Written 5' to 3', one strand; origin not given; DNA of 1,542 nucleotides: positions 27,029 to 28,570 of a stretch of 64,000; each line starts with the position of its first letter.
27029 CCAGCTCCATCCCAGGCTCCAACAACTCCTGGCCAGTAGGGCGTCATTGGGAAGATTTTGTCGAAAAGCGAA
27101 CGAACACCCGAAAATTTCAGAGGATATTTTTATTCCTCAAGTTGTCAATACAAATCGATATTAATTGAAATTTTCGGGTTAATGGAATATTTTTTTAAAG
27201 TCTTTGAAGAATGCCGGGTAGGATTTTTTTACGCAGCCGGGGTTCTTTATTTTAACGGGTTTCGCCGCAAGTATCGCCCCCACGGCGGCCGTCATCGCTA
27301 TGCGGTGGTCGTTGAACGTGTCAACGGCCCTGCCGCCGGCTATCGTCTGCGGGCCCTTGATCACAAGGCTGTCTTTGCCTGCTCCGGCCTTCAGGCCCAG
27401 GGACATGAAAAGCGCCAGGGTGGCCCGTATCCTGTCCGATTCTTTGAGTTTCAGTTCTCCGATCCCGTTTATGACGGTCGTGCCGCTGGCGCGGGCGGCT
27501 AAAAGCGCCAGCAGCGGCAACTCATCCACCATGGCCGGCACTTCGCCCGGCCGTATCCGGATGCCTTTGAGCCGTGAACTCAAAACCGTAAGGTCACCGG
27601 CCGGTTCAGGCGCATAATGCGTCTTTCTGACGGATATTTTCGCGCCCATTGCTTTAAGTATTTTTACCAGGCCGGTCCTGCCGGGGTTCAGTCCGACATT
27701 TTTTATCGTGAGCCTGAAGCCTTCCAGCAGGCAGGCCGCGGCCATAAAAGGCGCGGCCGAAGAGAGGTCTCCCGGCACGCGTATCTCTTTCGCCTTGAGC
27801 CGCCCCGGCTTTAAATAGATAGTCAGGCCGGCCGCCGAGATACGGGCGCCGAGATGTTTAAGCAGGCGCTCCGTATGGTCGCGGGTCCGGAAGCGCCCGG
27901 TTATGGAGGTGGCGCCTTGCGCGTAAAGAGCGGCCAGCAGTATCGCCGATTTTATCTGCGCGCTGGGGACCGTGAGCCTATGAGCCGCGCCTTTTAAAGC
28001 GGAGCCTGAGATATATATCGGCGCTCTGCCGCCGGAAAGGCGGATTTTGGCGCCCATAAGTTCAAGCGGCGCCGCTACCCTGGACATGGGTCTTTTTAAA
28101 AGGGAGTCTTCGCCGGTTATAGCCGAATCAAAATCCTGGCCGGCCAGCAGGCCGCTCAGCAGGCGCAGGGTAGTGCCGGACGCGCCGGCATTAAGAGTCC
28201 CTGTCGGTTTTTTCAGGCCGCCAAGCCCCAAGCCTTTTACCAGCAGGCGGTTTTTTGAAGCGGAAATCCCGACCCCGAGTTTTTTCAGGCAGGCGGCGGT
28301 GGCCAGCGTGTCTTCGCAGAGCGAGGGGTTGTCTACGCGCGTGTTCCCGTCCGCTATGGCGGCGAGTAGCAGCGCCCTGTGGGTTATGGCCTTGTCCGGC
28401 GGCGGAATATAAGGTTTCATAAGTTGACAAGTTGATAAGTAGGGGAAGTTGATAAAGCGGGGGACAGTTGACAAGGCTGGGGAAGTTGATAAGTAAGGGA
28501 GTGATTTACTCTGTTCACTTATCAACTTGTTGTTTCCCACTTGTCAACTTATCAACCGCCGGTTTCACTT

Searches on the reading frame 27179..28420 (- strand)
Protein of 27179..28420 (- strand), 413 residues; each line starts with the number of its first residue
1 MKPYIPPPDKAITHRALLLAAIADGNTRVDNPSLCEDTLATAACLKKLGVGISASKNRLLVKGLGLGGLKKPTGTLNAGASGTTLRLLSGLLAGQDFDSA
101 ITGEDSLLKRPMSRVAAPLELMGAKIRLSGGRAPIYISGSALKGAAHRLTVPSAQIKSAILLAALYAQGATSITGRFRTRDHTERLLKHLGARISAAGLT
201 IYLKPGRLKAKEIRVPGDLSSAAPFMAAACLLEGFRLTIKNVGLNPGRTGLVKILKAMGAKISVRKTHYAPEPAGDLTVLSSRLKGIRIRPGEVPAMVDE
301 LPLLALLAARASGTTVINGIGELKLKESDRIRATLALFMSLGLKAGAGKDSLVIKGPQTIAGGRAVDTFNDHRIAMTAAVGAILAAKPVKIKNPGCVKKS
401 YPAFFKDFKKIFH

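Call 12: search_protein_families(library=pfam, proteins=[window:27179-28420:-])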
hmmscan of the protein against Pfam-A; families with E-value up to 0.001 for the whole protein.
window:27179-28420:- (413 aa): 1 family
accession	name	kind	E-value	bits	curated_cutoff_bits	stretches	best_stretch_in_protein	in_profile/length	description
PF00275.25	EPSP_synthase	-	1.8e-97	327.2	22.8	1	7-407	14-416/417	EPSP synthase (3-phosphoshikimate 1-carboxyvinyltransferase)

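Call 14: find_encoding_contigs(protein=window:27179-28420:-, flank=10000, max_places=10)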
Protein window:27179-28420:- (413 aa): 3 contigs read that carry it; 2 places shown.
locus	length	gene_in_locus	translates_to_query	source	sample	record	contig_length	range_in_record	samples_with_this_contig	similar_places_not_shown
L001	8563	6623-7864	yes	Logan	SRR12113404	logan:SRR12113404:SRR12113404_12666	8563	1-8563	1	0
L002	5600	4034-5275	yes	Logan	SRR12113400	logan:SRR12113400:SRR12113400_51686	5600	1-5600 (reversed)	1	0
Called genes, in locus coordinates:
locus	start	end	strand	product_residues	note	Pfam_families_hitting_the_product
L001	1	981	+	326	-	?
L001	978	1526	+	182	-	PF01202:SKI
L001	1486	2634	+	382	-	PF01761:DHQ_synthase, PF24621:DHQS_C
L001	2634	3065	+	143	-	PF01220:DHquinase_II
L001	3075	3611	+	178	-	PF09721:Exosortase_EpsH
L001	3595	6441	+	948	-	-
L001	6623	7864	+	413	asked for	PF00275:EPSP_synthase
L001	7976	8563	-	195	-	?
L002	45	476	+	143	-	PF01220:DHquinase_II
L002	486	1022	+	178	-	PF09721:Exosortase_EpsH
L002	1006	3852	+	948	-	-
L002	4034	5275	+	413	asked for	PF00275:EPSP_synthase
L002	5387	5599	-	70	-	?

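Call 15: find_related_loci(query=window:27179-28420:-, collection=genome_contigs, flank=10000)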
Query window:27179-28420:- (413 aa) in genome_contigs; peptide patterns used: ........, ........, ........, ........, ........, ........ (x = any residue, [..] = any of these).
213 stretches matched a pattern; 29 encode a relative of the query (tblastn E <= 1e-3); 29 distinct loci.
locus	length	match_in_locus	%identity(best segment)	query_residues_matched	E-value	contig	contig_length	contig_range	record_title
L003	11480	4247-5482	84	1-412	0e+0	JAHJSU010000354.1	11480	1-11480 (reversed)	MAG: Elusimicrobia bacterium isolate OS_PC_MetaG.mb.28 OS_PC_MetaG.mb.28_k141_791578, whole genome shotgun sequence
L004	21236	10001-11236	80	1-412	0e+0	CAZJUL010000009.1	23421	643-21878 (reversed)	MAG TPA_asm: uncultured Elusimicrobiaceae bacterium isolate binchicken_co356_8 genome assembly, contig: NODE_1193_length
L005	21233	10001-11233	67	2-412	3e-176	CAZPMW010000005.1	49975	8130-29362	MAG TPA_asm: uncultured Elusimicrobiaceae bacterium isolate SRP272421_co3_746 genome assembly, contig: NODE_874_length_4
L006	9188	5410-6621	45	7-411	3e-105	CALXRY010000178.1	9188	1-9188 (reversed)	MAG: uncultured Clostridia bacterium isolate E13__bin172 genome assembly, contig: E13__k127_116476, whole genome shotgun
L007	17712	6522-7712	45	18-411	8e-96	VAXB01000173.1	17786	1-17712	MAG: Actinobacteria bacterium isolate AC_21 14_0903_05_20cm_scaffold_4924, whole genome shotgun sequence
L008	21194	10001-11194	42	4-406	3e-91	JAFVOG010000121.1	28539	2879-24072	MAG: Clostridia bacterium isolate RGIG5244 Sheep_Colon-1__c678204, whole genome shotgun sequence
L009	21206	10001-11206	44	7-410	2e-90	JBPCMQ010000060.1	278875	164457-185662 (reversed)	MAG: Chloroflexota bacterium isolate TH_ant_mag_108 S1Ck127_5757506_flag_0_multi_13.9989_len_278875, whole genome shotgu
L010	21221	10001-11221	44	7-411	3e-90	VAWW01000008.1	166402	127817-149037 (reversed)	MAG: Actinobacteria bacterium isolate AC_16 14_1009_16_40cm_scaffold_1319, whole genome shotgun sequence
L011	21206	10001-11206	43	7-406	7e-88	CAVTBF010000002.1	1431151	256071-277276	MAG: uncultured Actinomycetes bacterium isolate MFD02416.bin.1.129 genome assembly, contig: contig_3781, whole genome sh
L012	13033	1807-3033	45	7-411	6e-87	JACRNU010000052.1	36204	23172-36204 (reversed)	MAG: Elusimicrobia bacterium isolate NC_groundwater_1943_Pr3_S-0.2um_66_9 scaffold_43213, whole genome shotgun sequence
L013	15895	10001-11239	38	7-406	6e-85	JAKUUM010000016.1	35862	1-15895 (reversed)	MAG: SAR86 cluster bacterium isolate ALOHA_A2.5_133 A2.5-SAR86-4_16, whole genome shotgun sequence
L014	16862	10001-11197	44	7-404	2e-84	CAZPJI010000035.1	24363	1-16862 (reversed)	MAG TPA_asm: uncultured Gammaproteobacteria bacterium isolate binchicken_co224_101 genome assembly, contig: NODE_1803_le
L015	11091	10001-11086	44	7-364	2e-80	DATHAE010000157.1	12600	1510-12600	MAG TPA_asm: Gaiellaceae bacterium isolate SMAG_U10682 k141_133956, whole genome shotgun sequence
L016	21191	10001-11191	41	7-406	3e-79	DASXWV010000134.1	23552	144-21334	MAG TPA_asm: Gaiellaceae bacterium isolate SMAG_U4780 k141_190701, whole genome shotgun sequence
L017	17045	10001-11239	42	7-411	3e-78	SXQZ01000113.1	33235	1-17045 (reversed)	MAG: Actinomycetota bacterium isolate F1-140-MAGs043 F1-140__c313785, whole genome shotgun sequence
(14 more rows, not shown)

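Call 67: find_homologous_proteins(query=window:27179-28420:-, max_evalue=1e-100)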
Query window:27179-28420:- (413 aa): 166 proteins with E <= 1e-100 among 8000 candidates; the best 120 are listed.
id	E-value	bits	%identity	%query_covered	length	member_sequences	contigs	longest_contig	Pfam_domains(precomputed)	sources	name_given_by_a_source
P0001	7.2e-259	876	100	100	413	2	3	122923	PF00275.26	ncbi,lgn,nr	ncbi:MAG: 3-phosphoshikimate 1-carboxyvinyltransferase [Elusimicrobia bacterium]|nr:3-phosphoshikima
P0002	3.1e-216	736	84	100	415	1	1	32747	PF00275.26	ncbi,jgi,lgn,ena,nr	ncbi:MAG: 3-phosphoshikimate 1-carboxyvinyltransferase [Elusimicrobia bacterium]|nr:3-phosphoshikima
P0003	4.5e-202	689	78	100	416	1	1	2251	PF00275.26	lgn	-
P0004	6.3e-202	689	79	100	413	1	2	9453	PF00275.26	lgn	-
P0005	2.0e-188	644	72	100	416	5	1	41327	PF00275.26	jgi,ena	-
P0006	2.9e-187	640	73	100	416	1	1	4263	PF00275.26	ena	-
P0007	9.9e-187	639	72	100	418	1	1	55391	PF00275.26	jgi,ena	-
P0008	1.5e-183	628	70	100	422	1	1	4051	PF00275.26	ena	-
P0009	1.5e-183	628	70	100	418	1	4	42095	PF00275.26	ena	-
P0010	1.2e-182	625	70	100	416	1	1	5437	PF00275.26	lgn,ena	-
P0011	1.2e-182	625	71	100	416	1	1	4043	PF00275.26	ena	-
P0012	3.3e-182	624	70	100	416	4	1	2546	PF00275.26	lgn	-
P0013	2.5e-180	618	70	99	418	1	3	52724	PF00275.26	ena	-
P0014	3.0e-180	617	70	100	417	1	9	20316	PF00275.26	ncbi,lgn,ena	-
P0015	4.3e-180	617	68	100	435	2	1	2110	PF00275.26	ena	-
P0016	3.2e-179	614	70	100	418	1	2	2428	PF00275.26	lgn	-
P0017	2.0e-178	611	70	100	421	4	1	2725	PF00275.26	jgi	jgi:3-phosphoshikimate 1-carboxyvinyltransferase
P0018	3.9e-176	604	68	99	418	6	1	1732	PF00275.26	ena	-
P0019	4.8e-175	600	69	100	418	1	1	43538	PF00275.26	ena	-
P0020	1.7e-174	598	68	100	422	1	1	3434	PF00275.26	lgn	-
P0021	1.9e-173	595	67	100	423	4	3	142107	PF00275.26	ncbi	ncbi:MAG: 3-phosphoshikimate 1-carboxyvinyltransferase [Elusimicrobiota bacterium]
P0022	3.7e-173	594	67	99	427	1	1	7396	PF00275.26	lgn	-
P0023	6.8e-173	593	67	100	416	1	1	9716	PF00275.26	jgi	jgi:3-phosphoshikimate 1-carboxyvinyltransferase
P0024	7.6e-173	593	68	100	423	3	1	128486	PF00275.26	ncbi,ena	-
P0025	6.4e-172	590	67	100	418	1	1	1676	PF00275.26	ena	-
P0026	2.0e-171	588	66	100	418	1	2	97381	PF00275.26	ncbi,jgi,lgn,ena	ncbi:MAG: 3-phosphoshikimate 1-carboxyvinyltransferase [Elusimicrobiales bacterium]|jgi:3-phosphoshi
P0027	1.6e-167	576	83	79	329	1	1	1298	PF00275.26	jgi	jgi:3-phosphoshikimate 1-carboxyvinyltransferase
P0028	1.0e-166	573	67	100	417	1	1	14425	PF00275.26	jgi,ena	jgi:3-phosphoshikimate 1-carboxyvinyltransferase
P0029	1.3e-166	573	66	100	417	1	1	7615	PF00275.26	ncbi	-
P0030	4.9e-166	571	66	100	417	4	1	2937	PF00275.26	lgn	-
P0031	1.1e-165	569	67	97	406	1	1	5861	PF00275.26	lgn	-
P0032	4.6e-164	564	65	100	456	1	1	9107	PF00275.26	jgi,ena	-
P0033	5.1e-160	551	64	100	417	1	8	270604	PF00275.26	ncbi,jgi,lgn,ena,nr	ncbi:MAG: 3-phosphoshikimate 1-carboxyvinyltransferase [Elusimicrobia bacterium GWF2_52_66]|nr:MAG: 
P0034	5.0e-158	544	63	100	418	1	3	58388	PF00275.26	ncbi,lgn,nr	ncbi:MAG: 3-phosphoshikimate 1-carboxyvinyltransferase [Elusimicrobia bacterium]|nr:3-phosphoshikima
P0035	9.2e-158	543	64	100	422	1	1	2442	PF00275.26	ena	-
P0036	1.7e-155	536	63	99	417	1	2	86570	PF00275.26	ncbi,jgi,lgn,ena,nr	ncbi:MAG TPA: 3-phosphoshikimate 1-carboxyvinyltransferase [Elusimicrobia bacterium]|nr:3-phosphoshi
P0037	3.8e-154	531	62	100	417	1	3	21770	PF00275.26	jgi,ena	-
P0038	4.1e-154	531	60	99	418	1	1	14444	PF00275.26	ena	-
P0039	3.5e-153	528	62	100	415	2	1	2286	PF00275.26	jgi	-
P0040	4.1e-148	512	69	85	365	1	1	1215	PF00275.26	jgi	jgi:3-phosphoshikimate 1-carboxyvinyltransferase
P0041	5.4e-144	498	60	99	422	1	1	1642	PF00275.26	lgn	-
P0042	1.2e-143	497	59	99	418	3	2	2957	PF00275.26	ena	-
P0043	1.8e-133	463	63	82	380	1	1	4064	PF00275.26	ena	-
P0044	6.5e-128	445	67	74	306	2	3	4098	PF00275.26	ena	-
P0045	1.7e-124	434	55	100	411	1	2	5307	PF00275.26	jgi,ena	-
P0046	1.8e-124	434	56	100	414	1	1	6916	PF00275.26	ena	-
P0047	5.5e-124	432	54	100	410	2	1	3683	PF00275.26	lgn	-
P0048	1.1e-123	431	56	100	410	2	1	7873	PF00275.26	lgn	-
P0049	2.3e-123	430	55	100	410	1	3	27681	PF00275.26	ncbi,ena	-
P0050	2.5e-123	430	53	100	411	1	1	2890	PF00275.26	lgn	-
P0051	7.6e-123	428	52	100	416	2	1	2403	PF00275.26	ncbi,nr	ncbi:MAG: 3-phosphoshikimate 1-carboxyvinyltransferase [Elusimicrobia bacterium]|nr:3-phosphoshikima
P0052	2.1e-122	427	62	85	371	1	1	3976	PF00275.26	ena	-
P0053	1.8e-121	424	55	100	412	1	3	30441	PF00275.26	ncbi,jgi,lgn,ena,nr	ncbi:MAG TPA: 3-phosphoshikimate 1-carboxyvinyltransferase [Elusimicrobiales bacterium]|nr:3-phospho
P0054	1.9e-121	424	53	100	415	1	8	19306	PF00275.26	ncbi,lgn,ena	-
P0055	4.1e-121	423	54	100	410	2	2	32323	PF00275.26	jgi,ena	-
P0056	1.7e-120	421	54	98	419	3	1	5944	PF00275.26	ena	-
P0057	2.2e-120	420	54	100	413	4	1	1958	PF00275.26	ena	-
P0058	3.6e-120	420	51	100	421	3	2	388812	PF00275.26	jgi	jgi:3-phosphoshikimate 1-carboxyvinyltransferase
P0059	4.6e-120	419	53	100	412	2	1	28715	PF00275.26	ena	-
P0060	6.2e-120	419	55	100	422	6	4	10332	PF00275.26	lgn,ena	-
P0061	7.6e-120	419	52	97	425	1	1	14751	PF00275.26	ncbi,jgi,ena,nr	ncbi:MAG: 3-phosphoshikimate 1-carboxyvinyltransferase [Elusimicrobia bacterium]|nr:3-phosphoshikima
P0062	9.0e-120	418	54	100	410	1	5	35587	PF00275.26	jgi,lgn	jgi:3-phosphoshikimate 1-carboxyvinyltransferase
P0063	1.0e-119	418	54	100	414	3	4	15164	PF00275.26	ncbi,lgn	-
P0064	1.4e-119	418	54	100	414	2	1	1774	PF00275.26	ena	-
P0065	2.2e-119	417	55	100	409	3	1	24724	PF00275.26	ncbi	-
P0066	3.0e-119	417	55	100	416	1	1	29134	PF00275.26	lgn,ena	-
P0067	3.3e-119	416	54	100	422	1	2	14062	PF00275.26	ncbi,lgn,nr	ncbi:MAG: 3-phosphoshikimate 1-carboxyvinyltransferase [Elusimicrobia bacterium]|nr:3-phosphoshikima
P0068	7.1e-119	415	54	100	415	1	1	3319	PF00275.26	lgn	-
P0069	1.2e-118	415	53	100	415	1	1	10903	PF00275.26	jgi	jgi:3-phosphoshikimate 1-carboxyvinyltransferase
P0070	1.8e-118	414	53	100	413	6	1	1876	PF00275.26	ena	-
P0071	1.9e-118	414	53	100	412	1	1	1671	PF00275.26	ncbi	-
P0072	2.9e-118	413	54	100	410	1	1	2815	PF00275.26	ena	-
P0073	3.0e-118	413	53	100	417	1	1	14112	PF00275.26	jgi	jgi:3-phosphoshikimate 1-carboxyvinyltransferase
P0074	4.6e-118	413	54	100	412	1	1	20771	PF00275.26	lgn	-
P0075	5.0e-118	413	52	100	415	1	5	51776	PF00275.26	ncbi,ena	-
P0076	5.4e-118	412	53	100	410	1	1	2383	PF00275.26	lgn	-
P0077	7.8e-118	412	51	100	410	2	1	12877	PF00275.26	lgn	-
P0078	1.1e-117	411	54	100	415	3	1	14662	PF00275.26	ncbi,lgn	-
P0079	1.7e-117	411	55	99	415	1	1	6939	PF00275.26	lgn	-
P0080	1.8e-117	411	50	99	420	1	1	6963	PF00275.26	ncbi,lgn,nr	ncbi:MAG: 3-phosphoshikimate 1-carboxyvinyltransferase [Elusimicrobiota bacterium]|nr:3-phosphoshiki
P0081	2.2e-117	410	53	100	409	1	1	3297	PF00275.26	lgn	-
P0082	4.0e-117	410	53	100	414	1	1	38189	PF00275.26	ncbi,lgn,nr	ncbi:MAG: 3-phosphoshikimate 1-carboxyvinyltransferase [Elusimicrobiota bacterium]|nr:3-phosphoshiki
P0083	4.2e-117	410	53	100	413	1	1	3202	PF00275.26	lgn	-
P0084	5.4e-117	409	55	100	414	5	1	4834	PF00275.26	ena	-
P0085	7.3e-117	409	54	100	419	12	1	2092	PF00275.26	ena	-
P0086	8.7e-117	408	54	100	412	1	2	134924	PF00275.26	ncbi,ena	-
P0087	1.0e-116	408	53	100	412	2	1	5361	PF00275.26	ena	-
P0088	1.2e-116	408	53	100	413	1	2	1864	PF00275.26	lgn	-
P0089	1.5e-116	408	53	99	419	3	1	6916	PF00275.26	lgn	-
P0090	2.7e-116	407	50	99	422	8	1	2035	PF00275.26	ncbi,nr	ncbi:MAG: 3-phosphoshikimate 1-carboxyvinyltransferase [Elusimicrobiales bacterium]|nr:3-phosphoshik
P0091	3.1e-116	407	54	100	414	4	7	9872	PF00275.26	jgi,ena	-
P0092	3.7e-116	406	53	100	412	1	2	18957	PF00275.26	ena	-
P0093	4.7e-116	406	54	100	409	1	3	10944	PF00275.26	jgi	jgi:3-phosphoshikimate 1-carboxyvinyltransferase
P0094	5.0e-116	406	53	100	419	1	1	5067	PF00275.26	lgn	-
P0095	5.5e-116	406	53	100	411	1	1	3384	PF00275.26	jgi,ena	-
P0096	7.6e-116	405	51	100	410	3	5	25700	PF00275.26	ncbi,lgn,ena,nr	ncbi:MAG: 3-phosphoshikimate 1-carboxyvinyltransferase [Elusimicrobia bacterium CG1_02_56_21]|nr:MAG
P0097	2.6e-115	404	54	99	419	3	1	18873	PF00275.26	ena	-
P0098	3.4e-115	403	53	100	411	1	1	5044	PF00275.26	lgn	-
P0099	3.5e-115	403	51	100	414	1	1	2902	PF00275.26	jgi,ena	-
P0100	3.8e-115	403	54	100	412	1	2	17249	PF00275.26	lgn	-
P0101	4.7e-115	403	52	100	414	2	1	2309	PF00275.26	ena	-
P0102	2.9e-114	400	53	100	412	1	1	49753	PF00275.26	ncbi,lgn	-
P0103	3.3e-114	400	52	100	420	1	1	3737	PF00275.26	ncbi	-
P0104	3.4e-114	400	52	100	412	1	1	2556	PF00275.26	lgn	-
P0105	4.9e-114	399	53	100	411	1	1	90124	PF00275.26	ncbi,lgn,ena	-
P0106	5.0e-114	399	51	100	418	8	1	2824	PF00275.26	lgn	-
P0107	9.2e-114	399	52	100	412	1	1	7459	PF00275.26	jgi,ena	-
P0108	1.2e-113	398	51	100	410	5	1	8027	PF00275.26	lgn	-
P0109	1.6e-113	398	52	100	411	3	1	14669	PF00275.26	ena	-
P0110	1.8e-113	398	51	100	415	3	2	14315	PF00275.26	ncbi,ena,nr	ncbi:MAG: 3-phosphoshikimate 1-carboxyvinyltransferase [Elusimicrobia bacterium]|nr:3-phosphoshikima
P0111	3.3e-113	397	53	100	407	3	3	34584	PF00275.26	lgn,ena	-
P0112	3.4e-113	397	51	100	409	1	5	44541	PF00275.26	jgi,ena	-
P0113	3.8e-113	397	52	100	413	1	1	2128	PF00275.26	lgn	-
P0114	4.4e-113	396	51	100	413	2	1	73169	PF00275.26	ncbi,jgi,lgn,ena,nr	ncbi:MAG: 3-phosphoshikimate 1-carboxyvinyltransferase [Elusimicrobia bacterium HGW-Elusimicrobia-3]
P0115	1.1e-112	395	53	100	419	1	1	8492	PF00275.26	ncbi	-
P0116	1.4e-112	395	52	100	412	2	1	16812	PF00275.26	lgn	-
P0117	1.6e-112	394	51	100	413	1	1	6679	PF00275.26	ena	-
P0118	1.8e-112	394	51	100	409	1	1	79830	PF00275.26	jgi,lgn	jgi:3-phosphoshikimate 1-carboxyvinyltransferase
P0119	2.6e-112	394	53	100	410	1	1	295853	PF00275.26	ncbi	-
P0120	2.8e-112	394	51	100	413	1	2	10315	PF00275.26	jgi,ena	-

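Call 68: find_encoding_contigs(protein=P0004, flank=6000, max_places=3)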
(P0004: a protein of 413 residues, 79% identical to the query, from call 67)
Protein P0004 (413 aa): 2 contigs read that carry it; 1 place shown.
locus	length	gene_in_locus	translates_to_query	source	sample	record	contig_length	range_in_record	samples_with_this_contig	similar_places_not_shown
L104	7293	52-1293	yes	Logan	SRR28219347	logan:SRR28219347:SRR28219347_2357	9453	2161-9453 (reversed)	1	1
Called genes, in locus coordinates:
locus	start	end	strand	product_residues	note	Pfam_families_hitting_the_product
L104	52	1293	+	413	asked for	PF00275:EPSP_synthase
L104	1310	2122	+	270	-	PF00912:Transgly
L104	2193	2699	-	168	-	PF01965:DJ-1_PfpI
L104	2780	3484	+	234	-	PF01569:PAP2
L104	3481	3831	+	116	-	PF00126:HTH_1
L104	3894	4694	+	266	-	PF13938:DUF4213, PF04016:DUF364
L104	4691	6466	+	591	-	PF03266:NTPase_1, PF10649:DUF2478 (weak)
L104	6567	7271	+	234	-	PF00528:BPD_transp_1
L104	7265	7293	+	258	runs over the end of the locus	PF00005:ABC_tran, PF13304:AAA_21 (faint)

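Call 69: find_encoding_contigs(protein=P0003, flank=3000, max_places=3)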
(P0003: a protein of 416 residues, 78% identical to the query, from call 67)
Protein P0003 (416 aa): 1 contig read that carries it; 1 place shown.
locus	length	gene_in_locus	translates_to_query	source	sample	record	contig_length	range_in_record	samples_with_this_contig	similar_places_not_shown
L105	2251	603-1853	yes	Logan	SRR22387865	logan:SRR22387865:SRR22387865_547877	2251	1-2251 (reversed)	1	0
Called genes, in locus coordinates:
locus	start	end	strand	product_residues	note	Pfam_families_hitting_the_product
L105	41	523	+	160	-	PF01220:DHquinase_II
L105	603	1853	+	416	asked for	PF00275:EPSP_synthase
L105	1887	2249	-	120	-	?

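Call 70: find_encoding_contigs(protein=P0005, flank=10000, max_places=3)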
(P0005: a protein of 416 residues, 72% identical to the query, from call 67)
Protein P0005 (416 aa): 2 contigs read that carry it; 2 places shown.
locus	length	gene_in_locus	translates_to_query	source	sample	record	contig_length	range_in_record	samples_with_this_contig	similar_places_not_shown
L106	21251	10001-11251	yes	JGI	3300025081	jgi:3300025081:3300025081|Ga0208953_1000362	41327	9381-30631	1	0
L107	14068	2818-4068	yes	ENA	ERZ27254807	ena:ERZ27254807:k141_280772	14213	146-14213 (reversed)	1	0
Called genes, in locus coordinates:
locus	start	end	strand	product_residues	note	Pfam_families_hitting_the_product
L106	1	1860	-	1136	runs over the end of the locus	PF02574:S-methyl_trans, PF00809:Pterin_bind, PF02607:B12-binding_2, PF02310:B12-binding, PF02965:Met_synt_B12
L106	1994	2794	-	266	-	PF01026:TatD_DNase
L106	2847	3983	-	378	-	PF03462:PCRF, PF00472:RF-1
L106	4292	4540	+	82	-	PF01817:CM_2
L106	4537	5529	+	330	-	PF00793:DAHP_synth_1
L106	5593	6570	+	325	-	PF08501:Shikimate_dh_N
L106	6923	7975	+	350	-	PF01264:Chorismate_synt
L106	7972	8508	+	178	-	PF13238:AAA_18, PF01202:SKI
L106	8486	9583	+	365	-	PF01761:DHQ_synthase, PF24621:DHQS_C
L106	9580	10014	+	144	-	PF01220:DHquinase_II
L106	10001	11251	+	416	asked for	PF00275:EPSP_synthase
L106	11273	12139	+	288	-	PF00912:Transgly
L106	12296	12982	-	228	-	PF02517:Rce1-like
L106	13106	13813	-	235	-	-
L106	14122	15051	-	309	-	PF01145:Band_7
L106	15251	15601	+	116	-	-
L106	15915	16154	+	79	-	-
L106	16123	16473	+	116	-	PF04020:Phage_holin_4_2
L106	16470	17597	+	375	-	PF01594:AI-2E_transport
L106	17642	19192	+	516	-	PF01103:Omp85 (weak)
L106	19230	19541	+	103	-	-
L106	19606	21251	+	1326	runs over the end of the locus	PF01339:CheB_methylest, PF03705:CheR_N, PF01739:CheR, PF13596:PAS_10, PF00989:PAS, PF08448:PAS_4, PF13426:PAS_9, PF08448:PAS_4, +7 more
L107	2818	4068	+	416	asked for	PF00275:EPSP_synthase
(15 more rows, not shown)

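Call 71: find_encoding_contigs(protein=P0007, flank=10000, max_places=3)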
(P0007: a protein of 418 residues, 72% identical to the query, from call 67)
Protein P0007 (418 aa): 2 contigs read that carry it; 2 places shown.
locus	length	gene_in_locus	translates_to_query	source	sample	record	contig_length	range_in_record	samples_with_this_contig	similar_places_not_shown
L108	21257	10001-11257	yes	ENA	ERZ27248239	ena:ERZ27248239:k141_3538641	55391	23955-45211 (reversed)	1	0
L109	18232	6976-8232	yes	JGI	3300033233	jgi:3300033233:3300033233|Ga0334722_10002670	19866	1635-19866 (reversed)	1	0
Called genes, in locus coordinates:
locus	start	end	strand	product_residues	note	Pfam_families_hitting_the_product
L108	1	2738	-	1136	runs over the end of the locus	PF02574:S-methyl_trans, PF00809:Pterin_bind, PF02607:B12-binding_2, PF02310:B12-binding, PF02965:Met_synt_B12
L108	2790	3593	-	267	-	PF01026:TatD_DNase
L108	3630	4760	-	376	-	PF03462:PCRF, PF00472:RF-1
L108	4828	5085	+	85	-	PF01817:CM_2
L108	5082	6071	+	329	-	PF00793:DAHP_synth_1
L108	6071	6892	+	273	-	PF08501:Shikimate_dh_N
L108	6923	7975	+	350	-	PF01264:Chorismate_synt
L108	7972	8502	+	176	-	PF13238:AAA_18 (faint), PF01202:SKI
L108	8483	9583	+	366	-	PF01761:DHQ_synthase, PF24621:DHQS_C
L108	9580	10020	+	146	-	PF01220:DHquinase_II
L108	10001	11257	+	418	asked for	PF00275:EPSP_synthase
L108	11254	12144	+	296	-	PF00912:Transgly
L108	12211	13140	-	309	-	PF01145:Band_7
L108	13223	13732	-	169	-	PF01965:DJ-1_PfpI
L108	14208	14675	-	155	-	PF00072:Response_reg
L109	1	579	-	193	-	?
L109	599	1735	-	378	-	PF03462:PCRF, PF00472:RF-1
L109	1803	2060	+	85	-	PF01817:CM_2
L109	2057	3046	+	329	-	PF00793:DAHP_synth_1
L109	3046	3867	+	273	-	PF08501:Shikimate_dh_N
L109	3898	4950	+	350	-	PF01264:Chorismate_synt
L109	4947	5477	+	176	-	PF13238:AAA_18 (faint), PF01202:SKI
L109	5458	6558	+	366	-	PF01761:DHQ_synthase, PF24621:DHQS_C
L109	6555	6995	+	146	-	PF01220:DHquinase_II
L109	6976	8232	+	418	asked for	PF00275:EPSP_synthase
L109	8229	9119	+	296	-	PF00912:Transgly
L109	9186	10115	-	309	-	PF01145:Band_7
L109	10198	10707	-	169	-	PF01965:DJ-1_PfpI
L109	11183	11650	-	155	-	PF00072:Response_reg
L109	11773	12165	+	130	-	PF13560:HTH_31 (weak), PF01381:HTH_3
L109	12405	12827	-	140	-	PF09828:ChrB_C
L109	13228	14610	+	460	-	PF05708:Peptidase_C92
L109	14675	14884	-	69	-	-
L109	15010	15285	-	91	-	-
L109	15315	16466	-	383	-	PF05977:MFS_3, PF07690:MFS_1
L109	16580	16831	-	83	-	-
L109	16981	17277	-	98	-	-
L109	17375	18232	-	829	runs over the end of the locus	?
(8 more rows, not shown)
